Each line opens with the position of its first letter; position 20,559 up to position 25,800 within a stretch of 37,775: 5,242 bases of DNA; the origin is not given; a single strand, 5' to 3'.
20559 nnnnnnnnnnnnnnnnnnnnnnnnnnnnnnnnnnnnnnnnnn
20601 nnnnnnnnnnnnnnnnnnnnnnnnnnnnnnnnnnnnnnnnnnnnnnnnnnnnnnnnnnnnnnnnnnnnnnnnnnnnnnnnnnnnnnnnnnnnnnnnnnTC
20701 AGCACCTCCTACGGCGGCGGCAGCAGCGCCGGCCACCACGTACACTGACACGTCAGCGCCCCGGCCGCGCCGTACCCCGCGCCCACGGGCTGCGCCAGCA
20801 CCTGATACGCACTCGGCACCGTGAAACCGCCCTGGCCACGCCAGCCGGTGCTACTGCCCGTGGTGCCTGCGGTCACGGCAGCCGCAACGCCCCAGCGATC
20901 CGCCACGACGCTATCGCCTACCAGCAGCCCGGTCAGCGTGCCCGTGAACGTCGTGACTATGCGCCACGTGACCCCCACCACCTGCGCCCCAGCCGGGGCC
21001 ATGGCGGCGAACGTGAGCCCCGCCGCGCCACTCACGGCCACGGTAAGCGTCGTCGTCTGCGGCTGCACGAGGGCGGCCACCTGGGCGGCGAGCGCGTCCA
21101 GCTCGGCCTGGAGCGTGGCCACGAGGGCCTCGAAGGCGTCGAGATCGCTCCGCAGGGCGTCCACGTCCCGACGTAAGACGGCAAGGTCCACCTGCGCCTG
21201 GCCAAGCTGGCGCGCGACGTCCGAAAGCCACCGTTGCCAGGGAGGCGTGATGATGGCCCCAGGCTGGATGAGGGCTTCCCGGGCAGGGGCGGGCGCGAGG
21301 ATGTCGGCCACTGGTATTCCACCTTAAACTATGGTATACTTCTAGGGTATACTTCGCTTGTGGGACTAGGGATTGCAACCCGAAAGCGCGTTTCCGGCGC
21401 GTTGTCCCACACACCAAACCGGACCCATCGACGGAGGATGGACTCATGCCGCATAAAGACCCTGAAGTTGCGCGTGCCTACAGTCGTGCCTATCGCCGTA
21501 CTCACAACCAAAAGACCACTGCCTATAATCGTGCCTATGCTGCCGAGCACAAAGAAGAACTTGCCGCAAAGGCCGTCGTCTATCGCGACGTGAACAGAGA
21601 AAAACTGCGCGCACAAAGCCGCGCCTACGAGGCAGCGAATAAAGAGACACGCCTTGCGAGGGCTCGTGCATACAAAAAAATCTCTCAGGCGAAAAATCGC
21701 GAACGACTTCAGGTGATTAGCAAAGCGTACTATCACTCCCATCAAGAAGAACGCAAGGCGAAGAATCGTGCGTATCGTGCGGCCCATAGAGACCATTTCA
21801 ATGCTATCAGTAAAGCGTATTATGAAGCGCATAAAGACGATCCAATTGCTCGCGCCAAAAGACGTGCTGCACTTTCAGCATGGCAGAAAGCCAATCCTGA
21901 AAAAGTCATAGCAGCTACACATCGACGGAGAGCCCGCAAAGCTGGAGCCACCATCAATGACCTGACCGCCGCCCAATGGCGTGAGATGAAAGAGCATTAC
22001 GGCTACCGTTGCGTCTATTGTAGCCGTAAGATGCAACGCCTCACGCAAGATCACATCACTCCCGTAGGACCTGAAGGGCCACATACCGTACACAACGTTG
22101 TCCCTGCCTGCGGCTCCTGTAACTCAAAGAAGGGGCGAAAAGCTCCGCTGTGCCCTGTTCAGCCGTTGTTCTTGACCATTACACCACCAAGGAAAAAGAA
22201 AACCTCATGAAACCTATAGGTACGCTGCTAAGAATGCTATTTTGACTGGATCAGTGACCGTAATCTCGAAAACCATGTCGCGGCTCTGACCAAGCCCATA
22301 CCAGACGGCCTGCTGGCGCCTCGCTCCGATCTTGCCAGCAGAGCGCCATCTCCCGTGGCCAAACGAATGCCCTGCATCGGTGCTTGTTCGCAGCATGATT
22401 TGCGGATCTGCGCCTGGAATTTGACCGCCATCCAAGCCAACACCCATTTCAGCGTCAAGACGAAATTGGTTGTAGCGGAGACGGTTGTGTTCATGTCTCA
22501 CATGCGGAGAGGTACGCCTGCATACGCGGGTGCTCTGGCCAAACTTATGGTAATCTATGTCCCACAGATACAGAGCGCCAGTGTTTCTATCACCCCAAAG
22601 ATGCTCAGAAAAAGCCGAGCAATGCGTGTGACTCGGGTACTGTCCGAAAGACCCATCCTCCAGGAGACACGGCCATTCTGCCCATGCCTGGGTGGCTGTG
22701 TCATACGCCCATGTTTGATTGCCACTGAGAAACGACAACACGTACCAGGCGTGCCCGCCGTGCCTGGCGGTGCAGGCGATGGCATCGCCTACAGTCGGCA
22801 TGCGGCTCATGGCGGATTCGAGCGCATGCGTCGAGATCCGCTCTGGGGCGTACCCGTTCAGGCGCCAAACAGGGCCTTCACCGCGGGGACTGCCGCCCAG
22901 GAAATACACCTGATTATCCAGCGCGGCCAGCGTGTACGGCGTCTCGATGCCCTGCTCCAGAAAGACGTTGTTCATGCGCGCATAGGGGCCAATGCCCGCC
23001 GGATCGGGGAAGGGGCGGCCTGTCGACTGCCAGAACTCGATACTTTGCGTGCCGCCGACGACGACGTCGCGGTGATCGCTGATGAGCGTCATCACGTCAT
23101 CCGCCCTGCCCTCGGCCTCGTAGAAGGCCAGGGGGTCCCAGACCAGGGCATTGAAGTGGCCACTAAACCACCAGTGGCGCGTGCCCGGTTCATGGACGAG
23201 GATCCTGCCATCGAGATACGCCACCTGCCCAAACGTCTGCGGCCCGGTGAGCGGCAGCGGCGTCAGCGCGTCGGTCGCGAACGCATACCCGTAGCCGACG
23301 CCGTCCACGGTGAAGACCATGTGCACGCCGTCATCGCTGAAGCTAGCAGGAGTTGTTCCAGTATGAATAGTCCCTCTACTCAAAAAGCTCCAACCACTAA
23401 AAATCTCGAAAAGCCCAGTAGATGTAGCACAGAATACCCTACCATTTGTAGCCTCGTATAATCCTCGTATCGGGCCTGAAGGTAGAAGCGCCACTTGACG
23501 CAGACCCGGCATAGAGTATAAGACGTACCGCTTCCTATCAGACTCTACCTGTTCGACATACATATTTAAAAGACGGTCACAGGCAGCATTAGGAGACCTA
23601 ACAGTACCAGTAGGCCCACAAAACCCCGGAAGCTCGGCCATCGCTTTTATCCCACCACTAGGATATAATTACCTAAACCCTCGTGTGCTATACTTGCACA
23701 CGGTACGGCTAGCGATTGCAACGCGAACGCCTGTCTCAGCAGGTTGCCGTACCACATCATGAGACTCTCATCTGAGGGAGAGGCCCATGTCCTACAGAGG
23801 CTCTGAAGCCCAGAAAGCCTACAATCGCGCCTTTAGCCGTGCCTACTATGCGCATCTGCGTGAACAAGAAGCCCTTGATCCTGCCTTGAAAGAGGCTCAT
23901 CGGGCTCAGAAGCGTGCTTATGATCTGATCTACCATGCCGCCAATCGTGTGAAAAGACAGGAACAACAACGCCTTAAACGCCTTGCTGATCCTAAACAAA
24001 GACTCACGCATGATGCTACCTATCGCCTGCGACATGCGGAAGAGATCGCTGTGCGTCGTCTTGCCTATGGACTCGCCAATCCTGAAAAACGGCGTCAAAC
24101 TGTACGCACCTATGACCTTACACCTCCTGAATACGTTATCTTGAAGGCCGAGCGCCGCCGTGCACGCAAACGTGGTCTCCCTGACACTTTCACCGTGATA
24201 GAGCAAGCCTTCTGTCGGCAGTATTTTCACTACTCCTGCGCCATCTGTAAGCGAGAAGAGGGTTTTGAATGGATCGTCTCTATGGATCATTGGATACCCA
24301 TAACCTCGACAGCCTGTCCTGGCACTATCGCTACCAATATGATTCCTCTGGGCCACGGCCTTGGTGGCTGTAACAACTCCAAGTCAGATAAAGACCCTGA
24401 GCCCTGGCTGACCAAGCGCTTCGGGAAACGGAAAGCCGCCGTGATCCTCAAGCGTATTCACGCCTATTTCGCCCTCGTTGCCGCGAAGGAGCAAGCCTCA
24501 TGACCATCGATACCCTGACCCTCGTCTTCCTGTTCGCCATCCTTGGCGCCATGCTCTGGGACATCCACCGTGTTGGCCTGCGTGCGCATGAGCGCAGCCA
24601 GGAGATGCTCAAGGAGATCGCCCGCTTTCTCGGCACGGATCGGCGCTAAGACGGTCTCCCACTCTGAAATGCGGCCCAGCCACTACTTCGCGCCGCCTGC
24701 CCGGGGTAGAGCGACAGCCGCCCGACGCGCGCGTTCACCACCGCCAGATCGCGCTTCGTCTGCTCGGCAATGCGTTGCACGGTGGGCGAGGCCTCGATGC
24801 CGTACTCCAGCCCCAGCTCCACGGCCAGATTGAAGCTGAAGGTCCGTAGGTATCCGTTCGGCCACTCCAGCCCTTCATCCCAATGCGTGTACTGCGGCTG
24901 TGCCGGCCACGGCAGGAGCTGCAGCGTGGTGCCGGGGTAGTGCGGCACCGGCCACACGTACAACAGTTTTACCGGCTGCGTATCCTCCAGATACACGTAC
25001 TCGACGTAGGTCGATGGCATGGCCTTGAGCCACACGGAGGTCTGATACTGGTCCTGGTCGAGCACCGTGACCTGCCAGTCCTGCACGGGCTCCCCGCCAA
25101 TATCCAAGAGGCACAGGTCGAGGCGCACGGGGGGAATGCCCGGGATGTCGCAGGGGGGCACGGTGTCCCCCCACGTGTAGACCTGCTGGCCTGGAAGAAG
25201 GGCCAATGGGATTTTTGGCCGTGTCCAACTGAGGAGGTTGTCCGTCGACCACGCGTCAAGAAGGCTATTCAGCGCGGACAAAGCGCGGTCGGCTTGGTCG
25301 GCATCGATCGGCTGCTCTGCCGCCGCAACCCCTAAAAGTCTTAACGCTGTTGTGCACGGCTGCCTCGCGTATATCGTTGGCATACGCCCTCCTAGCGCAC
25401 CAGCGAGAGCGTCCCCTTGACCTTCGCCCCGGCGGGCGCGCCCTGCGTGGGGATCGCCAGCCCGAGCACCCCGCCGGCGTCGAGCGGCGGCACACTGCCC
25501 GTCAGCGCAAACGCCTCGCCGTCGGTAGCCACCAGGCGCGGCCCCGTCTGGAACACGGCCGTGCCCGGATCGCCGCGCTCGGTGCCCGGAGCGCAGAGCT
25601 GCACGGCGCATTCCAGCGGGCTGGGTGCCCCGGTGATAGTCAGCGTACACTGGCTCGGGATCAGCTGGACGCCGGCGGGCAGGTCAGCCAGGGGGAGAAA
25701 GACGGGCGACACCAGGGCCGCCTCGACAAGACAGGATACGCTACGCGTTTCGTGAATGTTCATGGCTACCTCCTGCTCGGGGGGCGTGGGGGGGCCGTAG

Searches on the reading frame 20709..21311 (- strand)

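Call 22: search_protein_families(library=pfam, proteins=[window:20709-21311:-], max_evalue=0.01)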
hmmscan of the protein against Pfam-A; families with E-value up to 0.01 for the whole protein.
window:20709-21311:- (200 aa): 1 family
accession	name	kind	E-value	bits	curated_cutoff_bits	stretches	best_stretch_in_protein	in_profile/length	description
PF23991.1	DUF7310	-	0.0077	17.1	40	0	30-78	13-60/83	Coiled-coil region of unknown function (DUF7310)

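Call 51: search_protein_families(library=phrogs, proteins=[window:20709-21311:-], max_evalue=0.001)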
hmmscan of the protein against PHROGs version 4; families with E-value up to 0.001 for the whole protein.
window:20709-21311:- (200 aa): 0 families

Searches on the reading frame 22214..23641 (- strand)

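Call 22: search_protein_families(library=pfam, proteins=[window:22214-23641:-], max_evalue=0.01)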
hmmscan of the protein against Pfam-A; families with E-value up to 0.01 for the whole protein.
window:22214-23641:- (475 aa): 0 families

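Call 51: search_protein_families(library=phrogs, proteins=[window:22214-23641:-], max_evalue=0.001)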
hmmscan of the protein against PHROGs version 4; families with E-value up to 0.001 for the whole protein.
window:22214-23641:- (475 aa): 2 families
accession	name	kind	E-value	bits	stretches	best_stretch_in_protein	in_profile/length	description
phrog_578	-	connector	1.7e-88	298.2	1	12-473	13-465/486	head closure Hc3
phrog_19101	-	unknown function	1.2e-05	25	1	412-473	525-586/595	-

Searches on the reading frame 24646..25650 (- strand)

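Call 22: search_protein_families(library=pfam, proteins=[window:24646-25650:-], max_evalue=0.01)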
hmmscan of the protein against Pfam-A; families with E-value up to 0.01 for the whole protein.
window:24646-25650:- (334 aa): 0 families

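Call 51: search_protein_families(library=phrogs, proteins=[window:24646-25650:-], max_evalue=0.001)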
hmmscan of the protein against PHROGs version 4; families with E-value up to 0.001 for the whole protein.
window:24646-25650:- (334 aa): 2 families
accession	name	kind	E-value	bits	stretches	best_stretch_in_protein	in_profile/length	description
phrog_12985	-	unknown function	2.1e-22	81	1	101-307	10-213/238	-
phrog_637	-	connector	5.4e-06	27.3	0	259-310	69-120/156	head-tail adaptor Ad3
